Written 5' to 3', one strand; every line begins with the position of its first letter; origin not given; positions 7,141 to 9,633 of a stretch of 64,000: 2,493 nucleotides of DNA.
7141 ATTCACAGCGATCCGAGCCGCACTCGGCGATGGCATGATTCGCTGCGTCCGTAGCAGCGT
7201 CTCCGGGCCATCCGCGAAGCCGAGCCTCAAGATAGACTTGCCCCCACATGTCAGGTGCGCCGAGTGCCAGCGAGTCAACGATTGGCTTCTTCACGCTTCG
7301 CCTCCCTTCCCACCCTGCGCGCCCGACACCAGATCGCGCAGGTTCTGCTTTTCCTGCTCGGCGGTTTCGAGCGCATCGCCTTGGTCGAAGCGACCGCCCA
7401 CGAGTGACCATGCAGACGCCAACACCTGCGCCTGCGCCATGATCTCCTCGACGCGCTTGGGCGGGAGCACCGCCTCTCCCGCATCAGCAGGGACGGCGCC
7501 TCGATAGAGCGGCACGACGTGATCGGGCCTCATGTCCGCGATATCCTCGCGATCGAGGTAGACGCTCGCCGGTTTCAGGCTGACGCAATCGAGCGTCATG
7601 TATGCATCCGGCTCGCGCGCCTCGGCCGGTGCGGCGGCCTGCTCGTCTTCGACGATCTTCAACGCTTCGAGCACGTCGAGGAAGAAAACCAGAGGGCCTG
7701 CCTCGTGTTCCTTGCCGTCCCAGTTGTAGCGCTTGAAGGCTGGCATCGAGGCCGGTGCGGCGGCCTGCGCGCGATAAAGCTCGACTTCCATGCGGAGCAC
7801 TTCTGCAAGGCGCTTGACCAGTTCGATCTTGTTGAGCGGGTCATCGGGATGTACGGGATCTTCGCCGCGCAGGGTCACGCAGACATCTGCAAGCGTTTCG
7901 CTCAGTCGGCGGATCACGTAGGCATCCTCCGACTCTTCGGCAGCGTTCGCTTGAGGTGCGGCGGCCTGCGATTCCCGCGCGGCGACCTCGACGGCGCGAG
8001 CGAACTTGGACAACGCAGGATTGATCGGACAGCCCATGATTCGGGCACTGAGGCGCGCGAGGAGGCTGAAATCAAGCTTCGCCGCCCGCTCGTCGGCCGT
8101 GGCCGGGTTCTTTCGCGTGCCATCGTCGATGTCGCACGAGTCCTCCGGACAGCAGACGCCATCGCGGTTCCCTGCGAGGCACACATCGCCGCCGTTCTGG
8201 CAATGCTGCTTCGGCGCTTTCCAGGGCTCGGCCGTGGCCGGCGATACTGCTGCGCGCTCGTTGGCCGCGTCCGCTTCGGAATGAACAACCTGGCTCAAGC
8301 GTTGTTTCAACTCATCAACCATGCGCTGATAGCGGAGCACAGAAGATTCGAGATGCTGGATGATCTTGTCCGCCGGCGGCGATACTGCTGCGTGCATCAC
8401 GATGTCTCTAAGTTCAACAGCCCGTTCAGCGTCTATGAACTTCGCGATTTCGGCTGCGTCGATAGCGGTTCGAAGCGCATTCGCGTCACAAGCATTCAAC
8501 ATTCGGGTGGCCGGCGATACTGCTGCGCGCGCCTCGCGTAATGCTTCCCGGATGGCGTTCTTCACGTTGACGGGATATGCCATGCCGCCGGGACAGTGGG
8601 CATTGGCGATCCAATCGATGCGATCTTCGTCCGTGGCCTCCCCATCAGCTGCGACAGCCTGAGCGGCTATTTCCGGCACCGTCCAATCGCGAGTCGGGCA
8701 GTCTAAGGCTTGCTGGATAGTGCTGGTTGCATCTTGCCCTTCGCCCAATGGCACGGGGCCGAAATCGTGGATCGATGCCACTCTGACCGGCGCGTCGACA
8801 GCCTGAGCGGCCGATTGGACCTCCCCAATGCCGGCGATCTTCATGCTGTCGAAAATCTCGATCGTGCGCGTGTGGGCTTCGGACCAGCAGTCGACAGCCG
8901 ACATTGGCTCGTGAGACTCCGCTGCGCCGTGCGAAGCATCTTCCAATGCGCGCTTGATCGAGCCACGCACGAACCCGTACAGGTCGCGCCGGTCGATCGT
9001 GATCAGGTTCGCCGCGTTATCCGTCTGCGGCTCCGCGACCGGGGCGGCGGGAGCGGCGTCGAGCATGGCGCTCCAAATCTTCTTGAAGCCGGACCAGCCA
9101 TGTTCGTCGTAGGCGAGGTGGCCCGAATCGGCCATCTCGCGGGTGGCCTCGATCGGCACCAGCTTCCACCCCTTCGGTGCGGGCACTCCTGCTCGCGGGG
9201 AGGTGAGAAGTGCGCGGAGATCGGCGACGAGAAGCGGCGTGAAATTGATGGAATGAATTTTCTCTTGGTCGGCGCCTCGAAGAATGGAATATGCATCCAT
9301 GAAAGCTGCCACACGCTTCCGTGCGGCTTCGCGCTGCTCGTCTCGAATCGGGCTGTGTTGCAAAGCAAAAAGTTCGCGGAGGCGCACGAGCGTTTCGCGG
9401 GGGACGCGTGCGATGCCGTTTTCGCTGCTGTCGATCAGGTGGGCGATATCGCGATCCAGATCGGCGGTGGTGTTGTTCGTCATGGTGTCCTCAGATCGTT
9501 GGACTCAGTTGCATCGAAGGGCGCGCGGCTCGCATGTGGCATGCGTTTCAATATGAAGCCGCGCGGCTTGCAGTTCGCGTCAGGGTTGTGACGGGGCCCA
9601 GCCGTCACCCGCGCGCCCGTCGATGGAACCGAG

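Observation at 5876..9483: Inverted paralogous gene modules in the two prophage arms (5.9-9.5 kb minus strand vs 27.8-31.3 kb plus strand)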

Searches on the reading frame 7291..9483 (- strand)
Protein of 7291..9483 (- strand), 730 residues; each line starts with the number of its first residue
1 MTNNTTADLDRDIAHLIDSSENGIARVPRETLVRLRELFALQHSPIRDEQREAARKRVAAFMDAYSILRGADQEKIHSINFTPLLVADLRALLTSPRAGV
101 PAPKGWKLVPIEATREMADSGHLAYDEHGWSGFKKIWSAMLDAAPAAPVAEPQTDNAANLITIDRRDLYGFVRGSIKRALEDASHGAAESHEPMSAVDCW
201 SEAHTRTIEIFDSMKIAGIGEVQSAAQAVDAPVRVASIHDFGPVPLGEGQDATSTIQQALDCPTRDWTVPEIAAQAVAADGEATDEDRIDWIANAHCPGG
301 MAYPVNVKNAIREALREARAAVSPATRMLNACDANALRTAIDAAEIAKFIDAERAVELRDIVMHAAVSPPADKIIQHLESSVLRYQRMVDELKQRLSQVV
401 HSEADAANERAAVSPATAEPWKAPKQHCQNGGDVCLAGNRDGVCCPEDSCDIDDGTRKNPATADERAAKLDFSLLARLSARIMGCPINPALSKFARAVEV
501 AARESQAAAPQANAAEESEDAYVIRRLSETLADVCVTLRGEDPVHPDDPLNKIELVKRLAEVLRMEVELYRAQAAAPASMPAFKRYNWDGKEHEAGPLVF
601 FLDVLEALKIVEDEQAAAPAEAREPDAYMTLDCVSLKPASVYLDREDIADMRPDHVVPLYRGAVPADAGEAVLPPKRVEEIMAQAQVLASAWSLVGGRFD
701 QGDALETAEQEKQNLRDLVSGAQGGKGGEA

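Call 12: search_protein_families(library=pfam, proteins=[window:7291-9483:-], max_evalue=0.1)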
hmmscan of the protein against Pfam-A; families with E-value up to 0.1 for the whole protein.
window:7291-9483:- (730 aa): 0 families

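Call 13: search_protein_families(library=phrogs, proteins=[window:7291-9483:-], max_evalue=0.01)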
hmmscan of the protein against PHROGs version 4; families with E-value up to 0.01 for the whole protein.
window:7291-9483:- (730 aa): 10 families
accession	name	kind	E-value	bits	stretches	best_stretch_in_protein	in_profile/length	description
phrog_6755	-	DNA, RNA and nucleotide metabolism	1.4e-13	52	1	678-719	7-48/125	Mu Gam-like end protection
phrog_6628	-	unknown function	4.2e-10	39.8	1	144-289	318-453/685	-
phrog_18351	-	moron, auxiliary metabolic gene and host takeover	4.3e-09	37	1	679-719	181-221/298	host nuclease inhibitor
phrog_17860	-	unknown function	3.4e-05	25.2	1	85-145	56-119/123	-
phrog_5913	-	unknown function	0.00021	22.4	1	102-148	116-167/173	-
phrog_5310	-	unknown function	0.00073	20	1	80-153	296-368/384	-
phrog_37212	-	unknown function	0.0012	19.8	1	89-218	59-180/194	-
phrog_12449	-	unknown function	0.0022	19.1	1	103-147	167-215/220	-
phrog_30094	-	unknown function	0.0034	18.6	1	364-420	33-87/115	-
phrog_9045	-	unknown function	0.0084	17.5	0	52-93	5-46/116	-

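Call 16: find_encoding_contigs(protein=window:7291-9483:-, flank=10000, max_places=6)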
Protein window:7291-9483:- (730 aa): 1 contig read that carries it; 1 place shown.
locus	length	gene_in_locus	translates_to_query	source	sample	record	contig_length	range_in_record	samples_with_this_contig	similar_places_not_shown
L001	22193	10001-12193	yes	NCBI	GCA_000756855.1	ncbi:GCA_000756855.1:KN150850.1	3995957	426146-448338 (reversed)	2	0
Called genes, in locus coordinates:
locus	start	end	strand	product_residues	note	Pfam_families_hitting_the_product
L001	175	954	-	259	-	PF01695:IstB_IS21, PF00308:Bac_DnaA (weak)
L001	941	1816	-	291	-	PF07120:DUF1376 (weak)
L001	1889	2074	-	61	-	-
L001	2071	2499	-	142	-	-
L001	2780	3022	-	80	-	PF15943:YdaS_toxin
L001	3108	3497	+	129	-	-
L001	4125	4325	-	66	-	-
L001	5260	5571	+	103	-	-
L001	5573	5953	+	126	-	-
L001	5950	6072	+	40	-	-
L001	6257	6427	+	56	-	-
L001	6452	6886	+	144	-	-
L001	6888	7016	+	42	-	-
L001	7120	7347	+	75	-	PF24071:Phage_zn_bind_3 (weak)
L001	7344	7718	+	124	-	-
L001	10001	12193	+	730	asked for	-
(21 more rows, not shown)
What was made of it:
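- The record is a scaffold-level assembly (KN150850.1, call 16).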

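Call 17: find_homologous_proteins(query=window:7291-9483:-)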
Query window:7291-9483:- (730 aa): 158 proteins with E <= 0.001 among 8000 candidates; the best 120 are listed.
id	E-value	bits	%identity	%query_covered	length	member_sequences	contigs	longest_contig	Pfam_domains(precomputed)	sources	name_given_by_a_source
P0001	0.0e+0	1617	100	100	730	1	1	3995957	-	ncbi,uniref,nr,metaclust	ncbi:putative gp38 protein [Burkholderia gladioli]|uniref:Gp38 n=1 Tax=Burkholderia gladioli TaxID=2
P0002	2.1e-102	362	49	28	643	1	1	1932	-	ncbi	ncbi:helix-turn-helix domain-containing protein, partial [Burkholderia gladioli]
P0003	6.3e-99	351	75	30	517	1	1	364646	-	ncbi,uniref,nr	ncbi:hypothetical protein [Burkholderia gladioli]|uniref:hypothetical protein n=1 Tax=Burkholderia g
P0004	2.0e-81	293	90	11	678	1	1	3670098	-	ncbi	ncbi:hypothetical protein [Burkholderia glumae]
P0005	7.4e-78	281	37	89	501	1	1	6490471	-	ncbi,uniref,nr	ncbi:hypothetical protein [Burkholderia glumae]|uniref:hypothetical protein n=1 Tax=Burkholderia glu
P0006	2.8e-76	276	40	69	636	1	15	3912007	-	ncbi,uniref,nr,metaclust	ncbi:hypothetical protein [Burkholderia glumae]|uniref:hypothetical protein n=1 Tax=Burkholderia glu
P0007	1.9e-74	270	49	36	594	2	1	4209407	-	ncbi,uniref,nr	ncbi:hypothetical protein [Burkholderia gladioli]|uniref:hypothetical protein n=1 Tax=Burkholderia g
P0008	2.2e-74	270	93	17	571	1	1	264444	-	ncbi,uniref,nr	ncbi:hypothetical protein [Burkholderia gladioli]|uniref:hypothetical protein n=1 Tax=Burkholderia g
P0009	2.1e-68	250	56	24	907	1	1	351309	-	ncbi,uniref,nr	ncbi:hypothetical protein [Burkholderia gladioli]|uniref:hypothetical protein n=1 Tax=Burkholderia g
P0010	4.7e-67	245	43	44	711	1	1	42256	PF12961.14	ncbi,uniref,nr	ncbi:DUF3850 domain-containing protein [Burkholderia gladioli]|uniref:ASCH/PUA domain-containing pro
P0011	1.5e-65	240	94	7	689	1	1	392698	-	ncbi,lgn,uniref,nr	ncbi:hypothetical protein [Burkholderia gladioli]|uniref:hypothetical protein n=1 Tax=Burkholderia g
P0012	4.9e-65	239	59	22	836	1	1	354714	-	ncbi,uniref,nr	ncbi:hypothetical protein [Burkholderia gladioli]|uniref:hypothetical protein n=1 Tax=Burkholderia g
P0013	2.3e-59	220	97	14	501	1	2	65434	-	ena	-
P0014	1.5e-58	217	96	7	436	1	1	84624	-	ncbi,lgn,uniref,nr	ncbi:hypothetical protein [Burkholderia gladioli]|uniref:hypothetical protein n=1 Tax=Burkholderia g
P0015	7.2e-58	215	73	18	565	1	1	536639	-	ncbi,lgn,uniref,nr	ncbi:hypothetical protein [Burkholderia gladioli]|uniref:hypothetical protein n=1 Tax=Burkholderia g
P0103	2.2e-10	58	94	5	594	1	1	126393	-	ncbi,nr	ncbi:gp43 [Burkholderia pseudomallei]|nr:gp43 [Burkholderia pseudomallei]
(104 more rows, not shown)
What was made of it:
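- Tried and rejected: The taxonomic breadth therefore rests on the protein search (call 17).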

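Call 20: search_dna_similar(query=window:7291-9483:-, collection=phages, mode=protein, max_rows=30, max_evalue=0.001)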
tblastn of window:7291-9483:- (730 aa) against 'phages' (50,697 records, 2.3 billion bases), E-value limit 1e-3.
Records with a match: 69; places in all: 69; records where one place covers at least 80% of the query: 0.
Best place of each record, by identity: 60-80% 1; <60% 68.
By first word of the organism name: Pseudomonas 56; Burkholderia 8; Shewanella 1; Hujiaoplasma 1; Yersinia 1; Bacteriophage 1; Stenotrophomonas 1.
By host as written in the record: Pseudomonas aeruginosa PA14 18; - 15; Pseudomonas aeruginosa 8; Burkholderia sp. 6; Pseudomonas aeruginosa HIM-6 2; Pseudomonas aeruginosa Ps33 2; Pseudomonas aeruginosa YMC12/01/R24 2; Shewanella baltica 1; and 15 more.
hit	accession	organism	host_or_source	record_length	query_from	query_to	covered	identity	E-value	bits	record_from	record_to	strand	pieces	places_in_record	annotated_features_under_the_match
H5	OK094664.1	Shewanella phage vB_Sb_QDWS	Shewanella baltica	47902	665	725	8%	54.8%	7e-8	62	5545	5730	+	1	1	host nuclease inhibitor protein | hypothetical protein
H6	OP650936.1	Hujiaoplasma phage zrk29-1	Tenericutes bacterium zrk29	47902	665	725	8%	54.8%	7e-8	62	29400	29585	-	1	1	record has no annotation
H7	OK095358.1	Burkholderia phage phiBt-TXDOH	Burkholderia pseudomallei BP82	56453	520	571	7%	59.6%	3e-8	64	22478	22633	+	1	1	hypothetical protein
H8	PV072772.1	Burkholderia phage vB_E264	Burkholderia sp.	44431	520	571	7%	57.7%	4e-7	60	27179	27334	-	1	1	hypothetical protein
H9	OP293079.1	Burkholderia phage PhiBt-E264.1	Lysogenic Burkholderia thailandensis ...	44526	520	571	7%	57.7%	4e-7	60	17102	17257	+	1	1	hypothetical protein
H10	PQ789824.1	Burkholderia phage vB_E354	Burkholderia sp.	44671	520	571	7%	57.7%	4e-7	60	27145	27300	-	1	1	hypothetical protein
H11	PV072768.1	Burkholderia phage vB_PL2a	Burkholderia sp.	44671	520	571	7%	57.7%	4e-7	60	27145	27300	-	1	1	hypothetical protein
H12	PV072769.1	Burkholderia phage vB_E175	Burkholderia sp.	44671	520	571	7%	57.7%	4e-7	60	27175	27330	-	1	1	hypothetical protein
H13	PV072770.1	Burkholderia phage vB_E184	Burkholderia sp.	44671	520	571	7%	57.7%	4e-7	60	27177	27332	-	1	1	hypothetical protein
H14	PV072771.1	Burkholderia phage vB_E228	Burkholderia sp.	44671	520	571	7%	57.7%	4e-7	60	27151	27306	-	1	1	hypothetical protein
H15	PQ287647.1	Pseudomonas phage Komp_PAO1_1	Pseudomonas aeruginosa PAO1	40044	653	719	9%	43.3%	2e-6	58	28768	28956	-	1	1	Gam-like end protection protein | hypothetical protein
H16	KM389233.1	Pseudomonas phage F_TK1727sp/MX560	-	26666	678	719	6%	59.5%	5e-6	56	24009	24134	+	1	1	record has no annotation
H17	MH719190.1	Pseudomonas phage H71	Pseudomonas aeruginosa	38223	678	719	6%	59.5%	5e-6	56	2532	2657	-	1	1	hypothetical protein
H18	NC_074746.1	Pseudomonas phage H71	Pseudomonas aeruginosa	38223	678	719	6%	59.5%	5e-6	56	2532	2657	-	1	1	hypothetical protein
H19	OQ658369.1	Pseudomonas phage sp.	Pseudomonas aeruginosa PACL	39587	678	719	6%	59.5%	5e-6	56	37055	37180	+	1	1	hypothetical protein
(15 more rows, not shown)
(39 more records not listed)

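Call 31: find_encoding_contigs(protein=P0012, flank=10000, max_places=3)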
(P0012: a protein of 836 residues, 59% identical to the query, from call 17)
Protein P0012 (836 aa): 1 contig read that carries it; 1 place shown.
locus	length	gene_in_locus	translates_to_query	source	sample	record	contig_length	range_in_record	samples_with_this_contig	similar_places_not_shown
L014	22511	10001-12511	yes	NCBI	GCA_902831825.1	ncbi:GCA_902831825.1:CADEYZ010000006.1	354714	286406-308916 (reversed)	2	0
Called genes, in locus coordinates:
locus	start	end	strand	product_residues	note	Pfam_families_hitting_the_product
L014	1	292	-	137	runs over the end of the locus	PF05772:NinB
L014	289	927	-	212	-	PF20081:DUF6475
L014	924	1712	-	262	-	PF07120:DUF1376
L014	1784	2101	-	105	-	-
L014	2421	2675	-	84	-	-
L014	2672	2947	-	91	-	-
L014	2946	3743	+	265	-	PF00717:Peptidase_S24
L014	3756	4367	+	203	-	-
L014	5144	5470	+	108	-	-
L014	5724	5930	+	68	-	PF04957:RMF (weak)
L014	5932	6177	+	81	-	-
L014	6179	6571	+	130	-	-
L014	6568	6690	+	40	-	-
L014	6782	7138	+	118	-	-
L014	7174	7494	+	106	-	-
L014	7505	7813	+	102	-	PF27050:Phage_P22_Y8K6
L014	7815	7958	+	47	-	-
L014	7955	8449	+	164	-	PF01844:HNH, PF14279:HNH_5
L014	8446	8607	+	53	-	-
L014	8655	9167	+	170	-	-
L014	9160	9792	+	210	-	-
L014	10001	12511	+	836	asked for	-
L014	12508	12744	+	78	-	PF13560:HTH_31, PF01381:HTH_3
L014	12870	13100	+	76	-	-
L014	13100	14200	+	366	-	PF00589:Phage_integrase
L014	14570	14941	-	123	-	PF07377:DUF1493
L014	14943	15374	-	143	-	PF26636:DUF8209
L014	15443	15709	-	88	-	-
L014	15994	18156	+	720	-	PF00593:TonB_dep_Rec_b-barrel, PF25183:OMP_b-brl_4 (weak)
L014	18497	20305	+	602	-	PF00664:ABC_membrane, PF00005:ABC_tran, PF13304:AAA_21 (faint), PF02463:SMC_N (weak)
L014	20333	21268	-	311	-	PF08450:SGL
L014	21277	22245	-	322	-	PF02653:BPD_transp_2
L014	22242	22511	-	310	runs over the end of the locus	PF02653:BPD_transp_2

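Call 36: search_solved_structures(query=window:7291-9483:-, max_evalue=1)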
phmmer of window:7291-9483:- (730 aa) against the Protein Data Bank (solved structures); distinct sequences matched with E-value up to 1: 0.

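Call 60: find_related_loci(query=A2, collection=genome_contigs, flank=10000)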
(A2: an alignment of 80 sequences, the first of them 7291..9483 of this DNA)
Query A2 (730 aa) in genome_contigs; peptide patterns used: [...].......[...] (x = any residue, [..] = any of these).
600 stretches matched a pattern (row limit reached: there are more); 1 encode a relative of the query (tblastn E <= 1e-3); 1 distinct loci.
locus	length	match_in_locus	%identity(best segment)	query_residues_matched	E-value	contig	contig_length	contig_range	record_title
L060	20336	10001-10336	48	623-729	6e-22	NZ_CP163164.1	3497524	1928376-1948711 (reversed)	Burkholderia sp. 22PA0099 chromosome 1, complete sequence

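Call 69: predict_structure(alignment_id=A2)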
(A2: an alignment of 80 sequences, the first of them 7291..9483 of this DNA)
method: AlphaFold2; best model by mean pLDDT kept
length: 730 residues; sequences in the alignment: 80
mean_pLDDT: 61.7   pTM: 0.28
mean pLDDT of the five models: 61.7, 61.2, 60.2, 59.6, 59.5
residues with pLDDT >= 90: 26; 70-90: 309; 50-70: 117; < 50: 278
segments of 3 or more residues with pLDDT < 50: 1-5, 21-25, 77-85, 87-89, 94-101, 147-162, 218-283, 413-470, 502-517, 542-544, 575-587, 593-598, 608-643, 654-671, 728-730
pLDDT, mean of each block of 10 residues (from residue 1): 47 57 49 71 69 81 72 46 44 41 65 89 82 90 63 40 69 87 83 84 87 63 35 35 36 47 34 35 61 69 81 80 65 72 78 79 72 85 90 91 82 44 39 35 36 37 39 71 72 72 41 47 84 77 65 85 87 51 45 50 56 34 29 34 53 44 41 75 81 72 79 77 48
secondary structure, 60 per line:
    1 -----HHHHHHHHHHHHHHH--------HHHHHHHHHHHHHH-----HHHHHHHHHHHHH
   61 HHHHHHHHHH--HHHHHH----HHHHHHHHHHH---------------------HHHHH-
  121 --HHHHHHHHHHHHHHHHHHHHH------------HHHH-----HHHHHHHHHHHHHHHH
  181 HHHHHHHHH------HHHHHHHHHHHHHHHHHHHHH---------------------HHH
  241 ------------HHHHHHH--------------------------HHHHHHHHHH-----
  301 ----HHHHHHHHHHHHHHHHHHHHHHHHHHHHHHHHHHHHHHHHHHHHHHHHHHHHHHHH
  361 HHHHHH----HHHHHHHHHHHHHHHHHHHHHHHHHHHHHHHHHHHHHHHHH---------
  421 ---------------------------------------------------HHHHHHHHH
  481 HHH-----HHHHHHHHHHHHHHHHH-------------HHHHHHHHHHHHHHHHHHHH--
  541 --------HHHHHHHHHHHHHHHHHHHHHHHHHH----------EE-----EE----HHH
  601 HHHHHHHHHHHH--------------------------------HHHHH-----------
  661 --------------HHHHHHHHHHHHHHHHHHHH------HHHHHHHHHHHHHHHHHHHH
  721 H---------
elements in order (helices of 4 or more, strands of 3 or more residues): H6-20 H29-42 H48-70 H73-78 H83-93 H115-119 H123-143 H156-159 H165-189 H196-216 H253-259 H286-295 H305-366 H371-411 H472-483 H489-505 H519-538 H549-574 H598-612 H645-649 H675-694 H701-721
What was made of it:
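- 7291..9483 (-): g015, 730-aa 'MTNNTT...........' cassette protein, left-arm copy. It has 13 cassettes separated by the ordered linkers L1 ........, L2 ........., L3 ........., L4 AAVSPAT (three copies), L5 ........, L6 SQAAAP (two copies), L7 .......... and L8 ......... AlphaFold2 gives pTM 0.28: confident helical segments alternate with stretches below pLDDT 50 at most linkers (call 69).
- Beads-on-a-string model: pTM 0.28, with low-confidence stretches at L1, L2, L3, L5, L6, L7 and L8 (call 69). The two L4 linkers flanking the shared cassette are predicted as continuous helix rather than as flexible spacers (call 69).
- Tried and rejected: I did not run a fold search on it because the global model is meaningless at pTM 0.28 (call 69).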

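Call 74: search_dna_similar(query=P0103, collection=phages, mode=protein, max_rows=15, max_evalue=1e-10)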
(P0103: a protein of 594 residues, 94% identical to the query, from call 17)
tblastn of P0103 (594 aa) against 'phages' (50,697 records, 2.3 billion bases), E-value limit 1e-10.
Records with a match: 10; places in all: 10; records where one place covers at least 80% of the query: 0.
Best place of each record, by identity: 80-90% 3; 60-80% 5; <60% 2.
By first word of the organism name: Burkholderia 9; Ralstonia 1.
By host as written in the record: Burkholderia sp. 3; Burkholderia pseudomallei 1026b 2; Burkholderia pseudomallei BP82 1; Burkholderia pseudomallei NCTC 13178 1; Burkholderia thailandensis E131 1; Burkholderia thailandensis E058 1; Ralstonia pseudosolanacearum NdE 1.
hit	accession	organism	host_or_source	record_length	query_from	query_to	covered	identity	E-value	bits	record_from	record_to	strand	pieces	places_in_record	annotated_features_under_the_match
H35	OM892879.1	Burkholderia phage PhiBP82.1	Burkholderia pseudomallei BP82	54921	141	309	28%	87.3%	3e-81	284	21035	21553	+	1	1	hypothetical protein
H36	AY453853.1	Burkholderia phage phi1026b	Burkholderia pseudomallei 1026b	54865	141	309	28%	87.3%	3e-81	284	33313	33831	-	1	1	gp43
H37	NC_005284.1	Burkholderia phage phi1026b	Burkholderia pseudomallei 1026b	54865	141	309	28%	87.3%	3e-81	284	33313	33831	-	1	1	gp43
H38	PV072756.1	Burkholderia phage vB_PL1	Burkholderia sp.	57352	43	206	28%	58.8%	3e-33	142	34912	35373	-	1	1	hypothetical protein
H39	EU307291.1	Burkholderia phage Bups phi1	Burkholderia pseudomallei NCTC 13178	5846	55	522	20%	72.5%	1e-16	180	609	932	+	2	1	hypothetical protein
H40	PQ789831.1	Burkholderia phage vB_E436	Burkholderia sp.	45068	48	193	25%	58.9%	3e-29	129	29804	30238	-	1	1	hypothetical protein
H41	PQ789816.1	Burkholderia phage vB_E159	Burkholderia sp.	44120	7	120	19%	63.2%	8e-31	134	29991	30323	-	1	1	hypothetical protein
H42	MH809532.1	Burkholderia phage phiE131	Burkholderia thailandensis E131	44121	7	120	19%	63.2%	8e-31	134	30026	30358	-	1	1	hypothetical protein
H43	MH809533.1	Burkholderia phage phiE058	Burkholderia thailandensis E058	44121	7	120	19%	63.2%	8e-31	134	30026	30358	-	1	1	hypothetical protein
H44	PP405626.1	Ralstonia phage PQ43W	Ralstonia pseudosolanacearum NdE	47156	474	520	8%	76.6%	4e-13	79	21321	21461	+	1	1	hypothetical protein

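Call 75: get_annotated_region(hit=H37, flank=6000)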
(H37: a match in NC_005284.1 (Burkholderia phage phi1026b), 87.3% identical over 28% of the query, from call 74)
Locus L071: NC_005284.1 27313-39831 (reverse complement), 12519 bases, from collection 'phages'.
description: Bacteriophage phi1026b, complete genome.
organism: Burkholderia phage phi1026b (NCBI taxid 2881399)
taxonomy: Viruses; Duplodnaviria; Heunggongvirae; Uroviricota; Caudoviricetes; Stanholtvirus; Stanholtvirus sv1026b
host: Burkholderia pseudomallei 1026b; source: -; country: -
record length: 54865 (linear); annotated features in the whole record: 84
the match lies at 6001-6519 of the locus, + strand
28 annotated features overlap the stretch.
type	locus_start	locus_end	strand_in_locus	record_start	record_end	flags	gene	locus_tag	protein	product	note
CDS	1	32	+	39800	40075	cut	-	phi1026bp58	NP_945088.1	gp57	hypothetical protein; similar to NP_536406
CDS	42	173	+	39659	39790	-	-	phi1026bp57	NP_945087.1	gp56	hypothetical protein; identical to NP_536405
CDS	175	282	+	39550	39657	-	-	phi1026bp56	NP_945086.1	gp55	hypothetical protein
CDS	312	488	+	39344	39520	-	-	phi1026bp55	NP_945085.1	gp54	hypothetical protein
CDS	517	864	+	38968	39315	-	-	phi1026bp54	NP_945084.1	gp53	hypothetical protein; similar to NP_536404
CDS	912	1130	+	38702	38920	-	-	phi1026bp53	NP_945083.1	gp52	hypothetical protein; similar to GenBank Accession number AAQ54973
CDS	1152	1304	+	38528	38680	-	-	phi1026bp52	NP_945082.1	gp51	hypothetical protein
CDS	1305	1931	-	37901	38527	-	-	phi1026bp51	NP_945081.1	gp50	hypothetical protein; similar to NP_536402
CDS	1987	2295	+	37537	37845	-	-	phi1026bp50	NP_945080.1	gp49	hypothetical protein; similar to NP_536401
CDS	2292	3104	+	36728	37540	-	-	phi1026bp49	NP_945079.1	lipoprotein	putative serine protease; putative lipoprotein; similar to NP_536400, NP_395392 and NP_543057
CDS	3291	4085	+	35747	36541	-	-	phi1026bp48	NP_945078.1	gp47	hypothetical protein; similar to NP_536399 and ZP_00127025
CDS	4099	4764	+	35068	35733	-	-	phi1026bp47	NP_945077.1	gp46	similar to NP_536398, NP_519777 and ZP_00127036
CDS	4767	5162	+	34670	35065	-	-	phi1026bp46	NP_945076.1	gp45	similar to NP_536397, NP_746044 and NP_203491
CDS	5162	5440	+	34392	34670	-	-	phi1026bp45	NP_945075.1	gp44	hypothetical protein; similar to GenBank Accession number AF447491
CDS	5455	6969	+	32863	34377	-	-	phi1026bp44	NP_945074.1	gp43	hypothetical protein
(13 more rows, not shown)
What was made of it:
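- Closest known: Burkholderia phage phi1026b gp43. Same: The position is the same: the early-left operon running towards the integrase (call 75).
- The left arm has the same layout as the complete left arms of L014 and phi1026b (calls 31, 75).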

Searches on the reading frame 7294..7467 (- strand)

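Call 54: search_protein_families(library=pfam, proteins=[window:7294-7467:-], max_evalue=5)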
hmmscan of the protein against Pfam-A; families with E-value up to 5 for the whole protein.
window:7294-7467:- (58 aa): 1 family
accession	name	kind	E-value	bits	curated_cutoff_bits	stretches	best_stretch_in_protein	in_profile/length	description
PF07371.17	DUF1490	-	0.039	14.5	28.4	1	10-57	36-79/88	Protein of unknown function (DUF1490)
